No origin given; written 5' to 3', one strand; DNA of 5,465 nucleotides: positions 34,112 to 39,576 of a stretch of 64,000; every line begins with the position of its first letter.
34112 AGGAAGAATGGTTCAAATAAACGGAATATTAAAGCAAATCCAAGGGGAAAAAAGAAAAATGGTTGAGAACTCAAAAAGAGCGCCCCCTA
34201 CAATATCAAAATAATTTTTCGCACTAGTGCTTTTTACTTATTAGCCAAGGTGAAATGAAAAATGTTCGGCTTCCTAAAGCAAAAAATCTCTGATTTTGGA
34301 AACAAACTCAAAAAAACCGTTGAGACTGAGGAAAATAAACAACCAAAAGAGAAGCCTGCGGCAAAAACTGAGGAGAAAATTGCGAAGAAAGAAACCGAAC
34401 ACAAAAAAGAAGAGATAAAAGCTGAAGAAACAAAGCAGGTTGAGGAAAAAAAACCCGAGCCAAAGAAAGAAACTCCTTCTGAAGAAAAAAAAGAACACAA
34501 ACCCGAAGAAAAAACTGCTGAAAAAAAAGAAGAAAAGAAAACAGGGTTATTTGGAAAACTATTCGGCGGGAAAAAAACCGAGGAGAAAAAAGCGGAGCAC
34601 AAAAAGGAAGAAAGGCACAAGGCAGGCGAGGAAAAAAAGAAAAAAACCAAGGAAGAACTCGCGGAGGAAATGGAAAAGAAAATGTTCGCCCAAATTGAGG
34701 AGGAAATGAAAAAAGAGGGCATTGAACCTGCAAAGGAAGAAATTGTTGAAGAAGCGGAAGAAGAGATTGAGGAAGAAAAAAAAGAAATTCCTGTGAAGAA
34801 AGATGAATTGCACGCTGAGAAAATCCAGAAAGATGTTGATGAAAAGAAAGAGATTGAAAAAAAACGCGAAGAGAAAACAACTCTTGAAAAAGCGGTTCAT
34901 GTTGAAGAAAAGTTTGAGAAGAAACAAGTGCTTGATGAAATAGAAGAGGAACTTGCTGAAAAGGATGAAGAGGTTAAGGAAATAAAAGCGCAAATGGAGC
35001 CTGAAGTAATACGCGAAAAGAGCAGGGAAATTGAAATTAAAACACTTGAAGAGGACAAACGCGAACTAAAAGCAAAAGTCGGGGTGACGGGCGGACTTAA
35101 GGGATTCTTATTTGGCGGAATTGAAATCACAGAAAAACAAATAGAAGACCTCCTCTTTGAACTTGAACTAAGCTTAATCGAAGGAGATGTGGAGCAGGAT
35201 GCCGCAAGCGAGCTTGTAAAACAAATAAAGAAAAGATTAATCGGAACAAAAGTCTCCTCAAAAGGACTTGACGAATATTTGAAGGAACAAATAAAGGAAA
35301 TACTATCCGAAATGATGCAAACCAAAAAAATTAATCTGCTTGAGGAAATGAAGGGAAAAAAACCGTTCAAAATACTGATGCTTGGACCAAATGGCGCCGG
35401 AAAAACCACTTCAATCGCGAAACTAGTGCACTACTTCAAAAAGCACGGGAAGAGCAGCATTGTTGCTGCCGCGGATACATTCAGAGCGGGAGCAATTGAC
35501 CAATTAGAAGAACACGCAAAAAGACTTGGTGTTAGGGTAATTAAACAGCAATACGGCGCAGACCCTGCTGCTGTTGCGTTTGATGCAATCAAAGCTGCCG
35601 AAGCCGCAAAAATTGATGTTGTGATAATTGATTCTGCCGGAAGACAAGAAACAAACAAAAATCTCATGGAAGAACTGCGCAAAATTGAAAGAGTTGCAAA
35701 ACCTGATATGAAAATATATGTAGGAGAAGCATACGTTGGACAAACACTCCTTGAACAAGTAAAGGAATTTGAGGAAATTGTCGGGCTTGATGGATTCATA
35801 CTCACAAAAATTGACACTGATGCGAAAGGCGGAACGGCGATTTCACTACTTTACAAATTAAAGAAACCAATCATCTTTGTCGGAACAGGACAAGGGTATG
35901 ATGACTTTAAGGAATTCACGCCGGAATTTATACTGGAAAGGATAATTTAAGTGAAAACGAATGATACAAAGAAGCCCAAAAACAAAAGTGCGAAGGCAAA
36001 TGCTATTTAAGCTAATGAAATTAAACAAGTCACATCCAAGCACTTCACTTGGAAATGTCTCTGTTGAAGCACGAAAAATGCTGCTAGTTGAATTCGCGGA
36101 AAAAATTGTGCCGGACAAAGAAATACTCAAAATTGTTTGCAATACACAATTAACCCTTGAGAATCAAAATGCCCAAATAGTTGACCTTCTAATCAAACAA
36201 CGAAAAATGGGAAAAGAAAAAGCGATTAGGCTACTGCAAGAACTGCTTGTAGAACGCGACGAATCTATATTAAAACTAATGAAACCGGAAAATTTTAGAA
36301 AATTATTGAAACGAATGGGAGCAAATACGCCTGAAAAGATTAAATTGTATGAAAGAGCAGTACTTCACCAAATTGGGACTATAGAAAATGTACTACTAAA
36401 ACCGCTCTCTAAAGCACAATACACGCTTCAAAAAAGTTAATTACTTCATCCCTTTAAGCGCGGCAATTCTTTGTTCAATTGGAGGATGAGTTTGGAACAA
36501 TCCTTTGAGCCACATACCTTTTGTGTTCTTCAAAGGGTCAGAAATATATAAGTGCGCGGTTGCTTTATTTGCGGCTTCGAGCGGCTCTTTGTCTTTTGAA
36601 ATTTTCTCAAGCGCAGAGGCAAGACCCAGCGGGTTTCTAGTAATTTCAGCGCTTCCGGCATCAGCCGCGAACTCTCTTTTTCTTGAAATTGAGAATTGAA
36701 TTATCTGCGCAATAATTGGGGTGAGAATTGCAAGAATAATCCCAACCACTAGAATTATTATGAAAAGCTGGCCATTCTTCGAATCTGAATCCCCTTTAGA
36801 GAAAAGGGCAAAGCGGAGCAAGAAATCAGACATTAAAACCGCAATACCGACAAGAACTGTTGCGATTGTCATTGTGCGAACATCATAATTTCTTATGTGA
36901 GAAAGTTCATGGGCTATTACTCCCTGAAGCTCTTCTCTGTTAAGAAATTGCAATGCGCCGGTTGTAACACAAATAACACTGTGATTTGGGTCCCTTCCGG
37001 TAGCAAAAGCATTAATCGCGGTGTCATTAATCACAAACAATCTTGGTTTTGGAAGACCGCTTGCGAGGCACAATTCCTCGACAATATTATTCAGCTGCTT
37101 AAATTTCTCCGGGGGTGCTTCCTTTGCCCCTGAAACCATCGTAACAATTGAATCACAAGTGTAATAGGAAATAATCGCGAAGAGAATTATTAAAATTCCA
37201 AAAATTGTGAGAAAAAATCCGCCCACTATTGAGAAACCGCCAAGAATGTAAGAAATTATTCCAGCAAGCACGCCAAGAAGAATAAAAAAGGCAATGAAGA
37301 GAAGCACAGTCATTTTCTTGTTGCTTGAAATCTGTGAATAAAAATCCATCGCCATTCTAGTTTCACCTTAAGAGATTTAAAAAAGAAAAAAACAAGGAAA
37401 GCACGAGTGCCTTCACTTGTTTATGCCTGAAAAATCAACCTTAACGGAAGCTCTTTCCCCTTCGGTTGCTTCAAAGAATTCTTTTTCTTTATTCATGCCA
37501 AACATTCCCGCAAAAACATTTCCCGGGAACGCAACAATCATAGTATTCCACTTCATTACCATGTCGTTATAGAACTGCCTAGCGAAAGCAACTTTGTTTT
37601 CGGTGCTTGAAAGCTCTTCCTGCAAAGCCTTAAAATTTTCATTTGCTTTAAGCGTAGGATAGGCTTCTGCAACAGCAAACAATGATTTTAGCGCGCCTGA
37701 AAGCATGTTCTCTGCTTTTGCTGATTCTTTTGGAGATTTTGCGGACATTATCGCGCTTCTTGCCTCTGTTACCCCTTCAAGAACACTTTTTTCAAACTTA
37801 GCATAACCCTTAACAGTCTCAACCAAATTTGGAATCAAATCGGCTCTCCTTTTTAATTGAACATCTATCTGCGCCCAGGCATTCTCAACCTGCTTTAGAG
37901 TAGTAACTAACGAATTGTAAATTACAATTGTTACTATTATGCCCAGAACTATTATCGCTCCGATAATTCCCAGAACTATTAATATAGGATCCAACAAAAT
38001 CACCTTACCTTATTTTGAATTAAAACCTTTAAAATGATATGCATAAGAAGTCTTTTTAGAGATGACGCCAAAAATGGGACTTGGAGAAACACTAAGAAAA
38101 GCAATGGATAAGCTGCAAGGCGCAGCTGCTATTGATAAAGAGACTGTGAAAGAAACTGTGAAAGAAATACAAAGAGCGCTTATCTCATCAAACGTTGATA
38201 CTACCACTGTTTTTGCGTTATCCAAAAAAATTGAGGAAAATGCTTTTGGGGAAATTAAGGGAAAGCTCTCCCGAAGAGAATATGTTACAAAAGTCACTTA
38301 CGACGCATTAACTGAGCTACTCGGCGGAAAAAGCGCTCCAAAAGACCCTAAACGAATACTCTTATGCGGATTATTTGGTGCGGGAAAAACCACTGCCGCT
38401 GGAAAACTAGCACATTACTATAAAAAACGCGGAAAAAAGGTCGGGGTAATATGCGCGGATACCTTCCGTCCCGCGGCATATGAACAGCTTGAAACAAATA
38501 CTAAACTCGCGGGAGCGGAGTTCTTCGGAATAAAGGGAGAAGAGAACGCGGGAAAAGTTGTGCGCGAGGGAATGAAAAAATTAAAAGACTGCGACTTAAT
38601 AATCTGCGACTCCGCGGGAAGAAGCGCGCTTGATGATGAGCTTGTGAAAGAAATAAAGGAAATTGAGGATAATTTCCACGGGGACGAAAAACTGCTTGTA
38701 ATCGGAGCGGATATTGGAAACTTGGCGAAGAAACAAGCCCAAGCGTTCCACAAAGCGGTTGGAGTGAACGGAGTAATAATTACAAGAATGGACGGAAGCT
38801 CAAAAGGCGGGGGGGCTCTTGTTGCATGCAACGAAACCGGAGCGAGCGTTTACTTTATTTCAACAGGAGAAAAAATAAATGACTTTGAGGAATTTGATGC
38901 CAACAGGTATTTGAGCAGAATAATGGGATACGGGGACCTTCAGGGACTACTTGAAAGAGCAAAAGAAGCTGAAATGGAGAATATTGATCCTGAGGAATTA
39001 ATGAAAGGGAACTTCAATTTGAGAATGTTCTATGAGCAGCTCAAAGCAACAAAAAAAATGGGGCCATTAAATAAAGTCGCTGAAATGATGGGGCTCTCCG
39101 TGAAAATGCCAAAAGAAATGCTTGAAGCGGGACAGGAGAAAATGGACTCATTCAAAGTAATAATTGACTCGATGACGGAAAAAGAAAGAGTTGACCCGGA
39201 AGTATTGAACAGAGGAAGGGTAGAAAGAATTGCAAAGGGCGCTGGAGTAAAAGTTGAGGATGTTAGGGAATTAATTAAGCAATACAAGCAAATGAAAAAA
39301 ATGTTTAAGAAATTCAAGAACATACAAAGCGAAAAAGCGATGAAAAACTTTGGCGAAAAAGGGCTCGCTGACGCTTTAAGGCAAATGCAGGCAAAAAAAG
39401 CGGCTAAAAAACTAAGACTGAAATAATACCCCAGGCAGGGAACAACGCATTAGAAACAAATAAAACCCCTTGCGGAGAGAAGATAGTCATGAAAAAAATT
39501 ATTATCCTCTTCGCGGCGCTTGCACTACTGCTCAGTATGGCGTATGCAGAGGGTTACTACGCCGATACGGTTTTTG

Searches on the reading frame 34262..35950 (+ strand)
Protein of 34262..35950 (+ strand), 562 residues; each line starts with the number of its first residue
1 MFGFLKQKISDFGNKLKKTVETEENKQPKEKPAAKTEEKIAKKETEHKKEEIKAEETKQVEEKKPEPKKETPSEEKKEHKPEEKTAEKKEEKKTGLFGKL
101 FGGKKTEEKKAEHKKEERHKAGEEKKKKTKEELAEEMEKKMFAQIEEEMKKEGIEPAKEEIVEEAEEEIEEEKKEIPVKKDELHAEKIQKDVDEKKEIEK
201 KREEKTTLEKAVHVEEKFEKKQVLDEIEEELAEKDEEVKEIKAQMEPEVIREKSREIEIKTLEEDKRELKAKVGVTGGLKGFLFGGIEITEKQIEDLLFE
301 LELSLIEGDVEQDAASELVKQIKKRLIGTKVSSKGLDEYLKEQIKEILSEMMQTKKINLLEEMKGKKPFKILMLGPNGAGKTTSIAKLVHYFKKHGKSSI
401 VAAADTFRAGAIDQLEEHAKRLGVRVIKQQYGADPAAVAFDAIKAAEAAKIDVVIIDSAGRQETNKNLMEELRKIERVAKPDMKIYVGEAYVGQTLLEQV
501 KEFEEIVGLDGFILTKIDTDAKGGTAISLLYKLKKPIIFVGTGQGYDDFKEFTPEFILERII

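Call 25: search_protein_families(library=pfam, proteins=[window:34262-35950:+], max_evalue=0.00001)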
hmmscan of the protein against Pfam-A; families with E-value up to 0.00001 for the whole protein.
window:34262-35950:+ (562 aa): 2 families
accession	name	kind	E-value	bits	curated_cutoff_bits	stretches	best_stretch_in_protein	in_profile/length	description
PF00448.28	SRP54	-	1.8e-72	243.5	22.7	1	369-561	2-194/196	SRP54-type protein, GTPase domain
PF02881.24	SRP54_N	-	6.1e-09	36.4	22.4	1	279-348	5-71/75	SRP54-type protein, helical bundle domain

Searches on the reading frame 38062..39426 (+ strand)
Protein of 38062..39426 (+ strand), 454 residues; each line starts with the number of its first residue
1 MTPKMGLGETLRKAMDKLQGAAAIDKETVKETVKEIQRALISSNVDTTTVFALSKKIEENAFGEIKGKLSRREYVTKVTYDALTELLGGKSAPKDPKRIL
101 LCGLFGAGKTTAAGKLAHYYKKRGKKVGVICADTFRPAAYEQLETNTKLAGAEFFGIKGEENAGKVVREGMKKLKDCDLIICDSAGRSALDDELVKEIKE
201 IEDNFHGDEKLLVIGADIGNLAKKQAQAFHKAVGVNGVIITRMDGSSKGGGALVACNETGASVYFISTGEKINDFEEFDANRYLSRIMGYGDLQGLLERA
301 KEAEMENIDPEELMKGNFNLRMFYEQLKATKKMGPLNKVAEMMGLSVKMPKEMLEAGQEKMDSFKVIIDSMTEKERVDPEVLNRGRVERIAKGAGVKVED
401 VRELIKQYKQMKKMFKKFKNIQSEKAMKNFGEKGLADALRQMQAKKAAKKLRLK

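Call 25: search_protein_families(library=pfam, proteins=[window:38062-39426:+], max_evalue=0.00001)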
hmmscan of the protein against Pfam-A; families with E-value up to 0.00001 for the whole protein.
window:38062-39426:+ (454 aa): 3 families
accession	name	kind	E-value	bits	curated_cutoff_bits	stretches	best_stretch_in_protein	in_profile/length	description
PF00448.28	SRP54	-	3e-62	210.2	22.7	1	97-288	2-195/196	SRP54-type protein, GTPase domain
PF02978.25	SRP_SPB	-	4.1e-29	101.2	27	1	317-415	1-91/91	Signal peptide binding domain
PF02881.24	SRP54_N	-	1.4e-11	44.9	22.4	1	7-83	1-75/75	SRP54-type protein, helical bundle domain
